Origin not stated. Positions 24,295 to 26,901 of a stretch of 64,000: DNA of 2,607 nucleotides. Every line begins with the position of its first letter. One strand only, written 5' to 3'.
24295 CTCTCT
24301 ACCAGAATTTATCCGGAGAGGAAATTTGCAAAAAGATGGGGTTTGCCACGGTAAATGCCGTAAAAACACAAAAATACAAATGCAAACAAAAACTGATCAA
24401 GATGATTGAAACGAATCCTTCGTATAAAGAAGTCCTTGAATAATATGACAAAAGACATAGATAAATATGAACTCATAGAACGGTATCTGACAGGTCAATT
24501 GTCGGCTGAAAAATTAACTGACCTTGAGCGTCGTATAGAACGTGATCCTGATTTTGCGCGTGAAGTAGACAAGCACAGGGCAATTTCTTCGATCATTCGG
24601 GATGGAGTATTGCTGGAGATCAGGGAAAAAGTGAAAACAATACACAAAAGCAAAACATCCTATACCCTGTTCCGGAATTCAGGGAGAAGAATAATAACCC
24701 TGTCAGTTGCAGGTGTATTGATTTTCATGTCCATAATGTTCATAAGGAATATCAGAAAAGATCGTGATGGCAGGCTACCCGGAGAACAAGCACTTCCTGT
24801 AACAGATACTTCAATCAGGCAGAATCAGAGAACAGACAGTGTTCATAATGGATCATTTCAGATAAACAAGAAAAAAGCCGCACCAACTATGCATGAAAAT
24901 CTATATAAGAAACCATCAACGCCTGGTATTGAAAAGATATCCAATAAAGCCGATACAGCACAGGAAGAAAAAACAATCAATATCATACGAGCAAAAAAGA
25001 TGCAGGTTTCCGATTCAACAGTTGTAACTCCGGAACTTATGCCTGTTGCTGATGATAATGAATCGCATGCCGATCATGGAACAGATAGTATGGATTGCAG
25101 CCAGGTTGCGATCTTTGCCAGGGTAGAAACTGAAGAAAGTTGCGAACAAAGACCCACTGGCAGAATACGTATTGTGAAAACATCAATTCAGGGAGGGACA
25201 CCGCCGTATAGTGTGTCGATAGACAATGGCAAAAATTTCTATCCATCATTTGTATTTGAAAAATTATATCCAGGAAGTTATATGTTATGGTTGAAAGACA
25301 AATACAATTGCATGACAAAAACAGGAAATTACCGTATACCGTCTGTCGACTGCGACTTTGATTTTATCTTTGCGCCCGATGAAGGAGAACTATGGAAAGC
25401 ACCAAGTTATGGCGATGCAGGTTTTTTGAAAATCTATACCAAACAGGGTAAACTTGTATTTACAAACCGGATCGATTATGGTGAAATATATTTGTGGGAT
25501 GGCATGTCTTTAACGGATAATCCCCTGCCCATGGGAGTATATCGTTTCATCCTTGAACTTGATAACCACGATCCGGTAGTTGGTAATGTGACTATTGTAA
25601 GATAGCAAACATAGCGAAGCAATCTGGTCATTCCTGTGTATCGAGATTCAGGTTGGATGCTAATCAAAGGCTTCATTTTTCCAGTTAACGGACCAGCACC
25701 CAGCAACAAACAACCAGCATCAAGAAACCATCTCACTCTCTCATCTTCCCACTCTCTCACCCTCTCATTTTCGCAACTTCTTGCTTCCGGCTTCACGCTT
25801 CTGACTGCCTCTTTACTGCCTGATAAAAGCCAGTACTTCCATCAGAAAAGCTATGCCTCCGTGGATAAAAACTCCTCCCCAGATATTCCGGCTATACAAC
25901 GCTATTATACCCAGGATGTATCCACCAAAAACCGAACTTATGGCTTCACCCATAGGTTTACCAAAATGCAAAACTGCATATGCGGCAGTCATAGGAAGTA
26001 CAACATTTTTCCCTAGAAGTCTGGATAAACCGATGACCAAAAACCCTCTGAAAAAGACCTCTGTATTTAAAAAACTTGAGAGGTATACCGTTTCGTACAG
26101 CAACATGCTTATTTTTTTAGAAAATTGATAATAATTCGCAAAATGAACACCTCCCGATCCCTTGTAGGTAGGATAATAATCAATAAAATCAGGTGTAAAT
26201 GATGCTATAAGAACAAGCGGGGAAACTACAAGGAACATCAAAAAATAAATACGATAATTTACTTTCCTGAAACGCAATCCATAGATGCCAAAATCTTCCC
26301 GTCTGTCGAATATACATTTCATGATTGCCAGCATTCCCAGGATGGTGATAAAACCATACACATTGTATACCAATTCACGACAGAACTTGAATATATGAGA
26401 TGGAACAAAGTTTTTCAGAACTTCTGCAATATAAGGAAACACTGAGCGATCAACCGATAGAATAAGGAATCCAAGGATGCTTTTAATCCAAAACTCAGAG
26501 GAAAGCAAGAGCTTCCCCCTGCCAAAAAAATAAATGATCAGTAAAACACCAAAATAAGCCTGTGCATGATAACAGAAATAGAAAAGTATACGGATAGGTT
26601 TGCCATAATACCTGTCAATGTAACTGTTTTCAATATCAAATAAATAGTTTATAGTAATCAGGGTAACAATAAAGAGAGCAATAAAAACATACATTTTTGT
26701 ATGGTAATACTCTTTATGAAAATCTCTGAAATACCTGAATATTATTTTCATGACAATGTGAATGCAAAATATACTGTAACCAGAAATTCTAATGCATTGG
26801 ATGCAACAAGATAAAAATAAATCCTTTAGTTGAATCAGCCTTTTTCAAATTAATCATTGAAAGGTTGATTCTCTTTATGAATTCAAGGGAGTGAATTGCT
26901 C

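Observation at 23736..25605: ECF sigma factor paired with an anti-sigma-like inner-membrane protein that ends in a T9SS type-B sorting domain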

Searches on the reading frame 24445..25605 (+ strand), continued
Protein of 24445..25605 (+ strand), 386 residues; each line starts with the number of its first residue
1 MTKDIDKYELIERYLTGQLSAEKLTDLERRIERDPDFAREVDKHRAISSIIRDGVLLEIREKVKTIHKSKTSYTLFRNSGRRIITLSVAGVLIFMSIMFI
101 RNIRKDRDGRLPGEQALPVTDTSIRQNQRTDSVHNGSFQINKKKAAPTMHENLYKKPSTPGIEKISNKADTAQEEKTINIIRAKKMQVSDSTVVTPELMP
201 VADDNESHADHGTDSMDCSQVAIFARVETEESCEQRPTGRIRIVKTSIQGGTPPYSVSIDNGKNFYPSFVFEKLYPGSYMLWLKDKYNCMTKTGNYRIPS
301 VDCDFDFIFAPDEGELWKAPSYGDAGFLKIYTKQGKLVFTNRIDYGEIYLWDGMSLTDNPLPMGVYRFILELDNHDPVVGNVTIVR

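Call 83: search_protein_families(library=ncbifam, proteins=[P0004, P0006, P0007, P0010, P0012, P0014, P0016, P0017, P0018, P0019], max_evalue=0.01)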
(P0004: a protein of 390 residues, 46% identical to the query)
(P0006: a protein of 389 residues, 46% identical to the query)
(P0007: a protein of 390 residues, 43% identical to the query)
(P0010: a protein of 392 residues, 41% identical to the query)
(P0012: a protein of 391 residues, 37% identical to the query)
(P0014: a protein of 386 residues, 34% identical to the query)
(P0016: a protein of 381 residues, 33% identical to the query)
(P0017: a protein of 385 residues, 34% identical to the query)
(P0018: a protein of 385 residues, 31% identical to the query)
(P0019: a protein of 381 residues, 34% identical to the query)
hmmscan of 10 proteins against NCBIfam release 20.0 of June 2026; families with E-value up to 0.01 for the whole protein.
P0004 (390 aa): 4 families
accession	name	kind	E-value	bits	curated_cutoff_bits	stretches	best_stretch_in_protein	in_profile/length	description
NF010501.0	PRK13920.1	subfamily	9.9e-05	22.1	225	1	9-48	6-45/213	putative anti-sigmaE protein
TIGR04131.1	Bac_Flav_CTERM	domain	0.0016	18.5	35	1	329-390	28-85/85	T9SS type B sorting domain-containing protein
NF052375.1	antisigma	equivalog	0.0079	16.2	100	0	10-46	1-37/217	anti-sigma factor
NF009453.0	PRK12813.1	equivalog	0.0082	15.7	264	0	332-382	128-179/223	flagellar basal body rod modification protein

P0006 (389 aa): 1 family
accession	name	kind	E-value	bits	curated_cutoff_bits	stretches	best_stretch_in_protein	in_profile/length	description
TIGR04131.1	Bac_Flav_CTERM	domain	0.002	18.3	35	1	326-389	26-85/85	T9SS type B sorting domain-containing protein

P0007 (390 aa): 3 families
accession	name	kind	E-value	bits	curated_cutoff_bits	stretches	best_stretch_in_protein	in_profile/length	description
NF009453.0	PRK12813.1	equivalog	0.00013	21.6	264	1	332-384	128-181/223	flagellar basal body rod modification protein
TIGR04131.1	Bac_Flav_CTERM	domain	0.00058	20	35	1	327-390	26-85/85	T9SS type B sorting domain-containing protein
NF010501.0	PRK13920.1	subfamily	0.0056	16.3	225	1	11-48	8-45/213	putative anti-sigmaE protein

P0010 (392 aa): 1 family
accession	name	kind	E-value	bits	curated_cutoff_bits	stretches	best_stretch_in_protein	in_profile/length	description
TIGR04131.1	Bac_Flav_CTERM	domain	0.0069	16.5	35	0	321-392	16-85/85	T9SS type B sorting domain-containing protein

P0012 (391 aa): 1 family
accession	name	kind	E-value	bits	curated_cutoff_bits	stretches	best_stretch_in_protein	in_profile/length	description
NF009453.0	PRK12813.1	equivalog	0.0072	15.9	264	0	350-381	146-177/223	flagellar basal body rod modification protein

P0014 (386 aa): 1 family
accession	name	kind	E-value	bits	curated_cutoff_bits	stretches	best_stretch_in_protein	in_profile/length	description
NF052228.1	T9SS_PorZ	equivalog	0.0066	14.9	260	1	324-386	695-757/757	type IX secretion system anionic LPS delivery protein PorZ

P0016 (381 aa): 1 family
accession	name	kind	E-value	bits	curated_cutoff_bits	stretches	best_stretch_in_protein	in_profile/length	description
TIGR04131.1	Bac_Flav_CTERM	domain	0.0014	18.7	35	1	308-381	14-85/85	T9SS type B sorting domain-containing protein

P0017 (385 aa): 0 families

P0018 (385 aa): 4 families
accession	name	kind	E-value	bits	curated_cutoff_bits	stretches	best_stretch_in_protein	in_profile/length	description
NF009453.0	PRK12813.1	equivalog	0.00017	21.2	264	1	326-371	127-173/223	flagellar basal body rod modification protein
TIGR04131.1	Bac_Flav_CTERM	domain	0.0032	17.6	35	1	315-385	17-85/85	T9SS type B sorting domain-containing protein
NF005176.1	PRK06655.1-1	equivalog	0.0037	17.2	230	1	329-372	103-150/197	flagellar hook assembly protein FlgD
NF009452.0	PRK12812.1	equivalog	0.0086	15.3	258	0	326-369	155-204/289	flagellar basal body rod modification protein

P0019 (381 aa): 2 families
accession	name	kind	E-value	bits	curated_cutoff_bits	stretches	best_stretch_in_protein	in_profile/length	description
NF009453.0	PRK12813.1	equivalog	0.0017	18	264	1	339-372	145-178/223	flagellar basal body rod modification protein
TIGR04131.1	Bac_Flav_CTERM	domain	0.0074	16.4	35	0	310-381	17-85/85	T9SS type B sorting domain-containing protein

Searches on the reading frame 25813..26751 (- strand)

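Call 3: search_protein_families(library=pfam, proteins=[window:25813-26751:-], max_evalue=0.1)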
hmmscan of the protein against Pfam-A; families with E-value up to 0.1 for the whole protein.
window:25813-26751:- (312 aa): 1 family
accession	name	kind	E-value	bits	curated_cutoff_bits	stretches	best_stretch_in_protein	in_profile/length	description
PF02517.21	Rce1-like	-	9e-08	32.7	22.4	1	223-301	12-91/93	Type II CAAX prenyl endopeptidase Rce1-like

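Call 4: search_protein_families(library=ncbifam, proteins=[window:25813-26751:-], max_evalue=0.1)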
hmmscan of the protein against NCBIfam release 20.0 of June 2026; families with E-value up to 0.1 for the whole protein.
window:25813-26751:- (312 aa): 4 families
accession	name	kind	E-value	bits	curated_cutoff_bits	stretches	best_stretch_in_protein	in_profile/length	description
NF040590.1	CPBP_Pyro_MrtA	exception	1.5e-10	41.6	200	1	114-307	13-191/194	CPBP family archaeomyxosortase MrtA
NF041647.1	ABC_perm_CPBP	equivalog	0.00013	20.9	435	1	120-297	449-623/636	ABC transporter permease subunit/CPBP intramembrane protease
NF040589.1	CPBP_Synerg_MrtS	equivalog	0.0043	17.3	130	1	223-297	80-156/170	Synerg-CTERM system glutamic-type intramembrane protease MrtS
NF040914.1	Mrt_core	domain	0.018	15.1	100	1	228-308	13-105/108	myxosortase family intramembrane protease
